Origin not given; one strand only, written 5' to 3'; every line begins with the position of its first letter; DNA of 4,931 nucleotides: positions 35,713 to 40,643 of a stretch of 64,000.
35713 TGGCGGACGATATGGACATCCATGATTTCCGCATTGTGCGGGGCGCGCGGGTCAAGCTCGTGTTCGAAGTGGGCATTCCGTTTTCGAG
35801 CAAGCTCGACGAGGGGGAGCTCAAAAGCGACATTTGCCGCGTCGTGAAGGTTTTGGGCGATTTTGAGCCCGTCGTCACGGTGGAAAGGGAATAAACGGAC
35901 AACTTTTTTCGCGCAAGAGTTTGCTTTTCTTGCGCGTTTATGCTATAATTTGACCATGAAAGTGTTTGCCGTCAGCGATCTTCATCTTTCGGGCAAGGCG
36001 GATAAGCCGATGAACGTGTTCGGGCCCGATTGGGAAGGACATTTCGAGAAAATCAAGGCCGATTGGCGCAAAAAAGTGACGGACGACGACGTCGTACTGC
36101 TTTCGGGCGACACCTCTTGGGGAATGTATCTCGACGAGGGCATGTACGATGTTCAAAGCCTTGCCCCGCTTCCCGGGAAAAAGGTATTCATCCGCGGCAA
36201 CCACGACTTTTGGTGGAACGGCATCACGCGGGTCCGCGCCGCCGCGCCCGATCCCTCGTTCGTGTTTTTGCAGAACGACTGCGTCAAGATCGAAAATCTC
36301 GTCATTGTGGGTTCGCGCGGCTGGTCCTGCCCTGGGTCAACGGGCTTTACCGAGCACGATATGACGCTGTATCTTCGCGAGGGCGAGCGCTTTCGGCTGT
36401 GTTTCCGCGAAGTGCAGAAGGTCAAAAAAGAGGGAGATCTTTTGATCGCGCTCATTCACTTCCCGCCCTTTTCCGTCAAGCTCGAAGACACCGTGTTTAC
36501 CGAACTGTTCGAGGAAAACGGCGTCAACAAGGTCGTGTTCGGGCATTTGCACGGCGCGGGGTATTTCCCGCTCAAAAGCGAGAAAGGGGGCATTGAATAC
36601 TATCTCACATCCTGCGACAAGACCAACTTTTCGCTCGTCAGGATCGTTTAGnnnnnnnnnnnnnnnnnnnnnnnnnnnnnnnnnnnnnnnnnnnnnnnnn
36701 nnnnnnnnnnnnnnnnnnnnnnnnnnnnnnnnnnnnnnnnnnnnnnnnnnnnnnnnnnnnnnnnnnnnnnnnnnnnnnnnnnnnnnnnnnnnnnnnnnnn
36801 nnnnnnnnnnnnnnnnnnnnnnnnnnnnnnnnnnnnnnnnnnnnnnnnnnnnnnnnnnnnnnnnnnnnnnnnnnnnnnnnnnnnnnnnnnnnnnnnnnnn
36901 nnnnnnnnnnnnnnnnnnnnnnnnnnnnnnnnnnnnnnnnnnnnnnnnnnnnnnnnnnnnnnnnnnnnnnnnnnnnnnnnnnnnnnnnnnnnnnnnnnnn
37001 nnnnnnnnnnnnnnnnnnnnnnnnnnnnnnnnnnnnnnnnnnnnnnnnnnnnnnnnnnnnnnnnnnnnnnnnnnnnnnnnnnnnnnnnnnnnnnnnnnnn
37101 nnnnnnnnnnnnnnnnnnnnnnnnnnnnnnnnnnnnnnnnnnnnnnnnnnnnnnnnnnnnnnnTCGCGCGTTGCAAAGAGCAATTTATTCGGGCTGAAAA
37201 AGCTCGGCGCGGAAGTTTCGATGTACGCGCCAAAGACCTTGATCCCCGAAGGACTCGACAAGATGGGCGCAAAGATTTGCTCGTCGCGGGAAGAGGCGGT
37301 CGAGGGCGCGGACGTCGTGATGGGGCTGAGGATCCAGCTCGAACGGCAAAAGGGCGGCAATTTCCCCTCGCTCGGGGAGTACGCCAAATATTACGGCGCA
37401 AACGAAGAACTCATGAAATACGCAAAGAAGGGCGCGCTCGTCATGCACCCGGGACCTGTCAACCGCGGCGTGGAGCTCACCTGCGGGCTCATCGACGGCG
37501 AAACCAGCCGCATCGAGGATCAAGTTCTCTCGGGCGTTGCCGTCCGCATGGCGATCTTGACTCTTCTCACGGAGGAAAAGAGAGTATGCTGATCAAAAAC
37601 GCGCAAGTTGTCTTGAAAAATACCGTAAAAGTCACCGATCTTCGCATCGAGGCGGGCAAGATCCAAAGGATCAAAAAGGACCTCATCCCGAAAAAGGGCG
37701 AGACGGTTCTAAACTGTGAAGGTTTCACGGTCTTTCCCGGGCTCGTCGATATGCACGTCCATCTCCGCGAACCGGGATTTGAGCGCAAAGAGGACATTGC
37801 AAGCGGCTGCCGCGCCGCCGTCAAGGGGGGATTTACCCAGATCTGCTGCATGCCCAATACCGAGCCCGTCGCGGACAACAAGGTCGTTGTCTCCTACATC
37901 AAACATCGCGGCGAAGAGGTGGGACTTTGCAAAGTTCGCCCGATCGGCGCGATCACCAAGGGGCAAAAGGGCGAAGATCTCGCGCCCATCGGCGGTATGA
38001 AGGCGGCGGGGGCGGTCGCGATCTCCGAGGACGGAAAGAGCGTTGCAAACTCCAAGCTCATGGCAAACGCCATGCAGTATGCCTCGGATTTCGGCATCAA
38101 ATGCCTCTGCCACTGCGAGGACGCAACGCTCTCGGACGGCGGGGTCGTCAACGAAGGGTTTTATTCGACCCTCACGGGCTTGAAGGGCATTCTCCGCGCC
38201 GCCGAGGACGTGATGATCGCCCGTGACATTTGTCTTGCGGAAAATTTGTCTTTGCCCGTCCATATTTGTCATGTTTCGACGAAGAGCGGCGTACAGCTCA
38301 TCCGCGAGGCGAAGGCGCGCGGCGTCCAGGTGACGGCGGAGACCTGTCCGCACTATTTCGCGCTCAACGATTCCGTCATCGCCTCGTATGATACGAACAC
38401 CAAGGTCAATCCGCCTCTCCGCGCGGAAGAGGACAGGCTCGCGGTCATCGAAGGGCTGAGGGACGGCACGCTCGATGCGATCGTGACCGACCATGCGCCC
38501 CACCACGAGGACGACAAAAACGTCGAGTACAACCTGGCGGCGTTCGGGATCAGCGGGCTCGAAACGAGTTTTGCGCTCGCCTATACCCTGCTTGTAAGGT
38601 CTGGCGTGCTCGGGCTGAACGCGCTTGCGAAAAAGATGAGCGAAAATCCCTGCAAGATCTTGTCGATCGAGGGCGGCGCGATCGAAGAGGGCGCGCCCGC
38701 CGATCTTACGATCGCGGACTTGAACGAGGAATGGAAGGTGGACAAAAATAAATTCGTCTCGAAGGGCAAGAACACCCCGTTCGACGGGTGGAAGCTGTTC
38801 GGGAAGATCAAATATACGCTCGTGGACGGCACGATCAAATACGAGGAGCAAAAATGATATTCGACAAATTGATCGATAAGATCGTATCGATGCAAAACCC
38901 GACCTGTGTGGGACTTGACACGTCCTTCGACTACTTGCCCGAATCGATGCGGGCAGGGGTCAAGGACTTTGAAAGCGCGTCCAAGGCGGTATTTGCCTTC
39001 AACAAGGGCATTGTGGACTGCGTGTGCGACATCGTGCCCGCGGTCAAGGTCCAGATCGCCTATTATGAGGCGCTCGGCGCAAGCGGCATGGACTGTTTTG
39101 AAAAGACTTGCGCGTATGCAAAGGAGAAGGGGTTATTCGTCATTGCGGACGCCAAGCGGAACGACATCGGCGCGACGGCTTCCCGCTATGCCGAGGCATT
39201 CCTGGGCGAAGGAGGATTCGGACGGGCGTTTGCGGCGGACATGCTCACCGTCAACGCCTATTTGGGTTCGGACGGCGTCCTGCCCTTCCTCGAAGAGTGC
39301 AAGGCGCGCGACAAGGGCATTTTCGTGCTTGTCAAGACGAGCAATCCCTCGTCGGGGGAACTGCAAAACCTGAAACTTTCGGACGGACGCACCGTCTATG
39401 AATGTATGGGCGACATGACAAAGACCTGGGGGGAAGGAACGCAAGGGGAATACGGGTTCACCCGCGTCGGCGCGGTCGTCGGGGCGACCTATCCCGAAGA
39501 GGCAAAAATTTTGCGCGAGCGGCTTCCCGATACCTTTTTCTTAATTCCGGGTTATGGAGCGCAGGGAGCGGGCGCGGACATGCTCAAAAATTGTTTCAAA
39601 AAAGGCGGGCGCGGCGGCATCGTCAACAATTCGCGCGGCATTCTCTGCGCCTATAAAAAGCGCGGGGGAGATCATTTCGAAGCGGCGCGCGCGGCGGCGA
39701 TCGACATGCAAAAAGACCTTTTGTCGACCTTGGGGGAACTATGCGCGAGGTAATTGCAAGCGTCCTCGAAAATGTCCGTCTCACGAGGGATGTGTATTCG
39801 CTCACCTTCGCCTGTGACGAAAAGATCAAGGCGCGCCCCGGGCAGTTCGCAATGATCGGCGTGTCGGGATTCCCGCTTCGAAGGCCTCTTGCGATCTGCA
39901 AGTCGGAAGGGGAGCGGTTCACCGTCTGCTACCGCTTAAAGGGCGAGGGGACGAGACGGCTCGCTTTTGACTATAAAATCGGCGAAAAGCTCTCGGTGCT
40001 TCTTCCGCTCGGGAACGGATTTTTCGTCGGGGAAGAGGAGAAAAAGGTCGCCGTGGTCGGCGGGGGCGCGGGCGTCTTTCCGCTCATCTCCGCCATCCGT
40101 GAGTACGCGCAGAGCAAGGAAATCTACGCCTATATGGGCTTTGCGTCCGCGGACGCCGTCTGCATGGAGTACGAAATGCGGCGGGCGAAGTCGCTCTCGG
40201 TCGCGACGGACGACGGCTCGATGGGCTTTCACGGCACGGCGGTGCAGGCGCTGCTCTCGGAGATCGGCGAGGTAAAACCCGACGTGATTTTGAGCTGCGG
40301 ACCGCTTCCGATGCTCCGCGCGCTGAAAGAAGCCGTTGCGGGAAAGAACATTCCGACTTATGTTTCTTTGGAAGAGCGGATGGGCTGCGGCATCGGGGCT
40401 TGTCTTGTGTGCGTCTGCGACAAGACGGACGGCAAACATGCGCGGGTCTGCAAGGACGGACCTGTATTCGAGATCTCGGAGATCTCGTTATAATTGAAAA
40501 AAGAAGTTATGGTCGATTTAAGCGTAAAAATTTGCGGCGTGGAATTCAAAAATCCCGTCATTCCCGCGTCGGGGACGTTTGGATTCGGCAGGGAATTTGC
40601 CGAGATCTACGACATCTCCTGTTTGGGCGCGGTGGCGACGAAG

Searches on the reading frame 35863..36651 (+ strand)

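Call 80: search_protein_families(library=pfam, proteins=[window:35863-36651:+], max_evalue=0.000001)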
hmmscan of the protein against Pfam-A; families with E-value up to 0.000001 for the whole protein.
window:35863-36651:+ (262 aa): 1 family
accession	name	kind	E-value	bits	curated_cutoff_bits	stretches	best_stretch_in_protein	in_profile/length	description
PF00149.33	Metallophos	-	9.1e-17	62.6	21.5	1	32-231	1-190/191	Calcineurin-like phosphoesterase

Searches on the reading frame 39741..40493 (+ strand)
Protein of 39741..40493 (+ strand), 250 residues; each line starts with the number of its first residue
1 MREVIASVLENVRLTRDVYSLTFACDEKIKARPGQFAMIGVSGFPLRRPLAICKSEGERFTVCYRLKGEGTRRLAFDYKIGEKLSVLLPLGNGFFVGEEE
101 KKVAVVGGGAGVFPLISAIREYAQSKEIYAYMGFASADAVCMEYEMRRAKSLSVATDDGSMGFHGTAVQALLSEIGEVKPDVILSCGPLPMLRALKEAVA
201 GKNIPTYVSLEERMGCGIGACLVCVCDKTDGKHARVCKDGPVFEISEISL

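Call 80: search_protein_families(library=pfam, proteins=[window:39741-40493:+], max_evalue=0.000001)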
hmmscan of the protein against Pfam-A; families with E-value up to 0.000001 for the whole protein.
window:39741-40493:+ (250 aa): 1 family
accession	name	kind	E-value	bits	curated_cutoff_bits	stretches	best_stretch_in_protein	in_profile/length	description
PF10418.14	DHODB_Fe-S_bind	-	2e-15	56.7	23.9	1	211-248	1-40/41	Iron-sulfur cluster binding domain of dihydroorotate dehydrogenase B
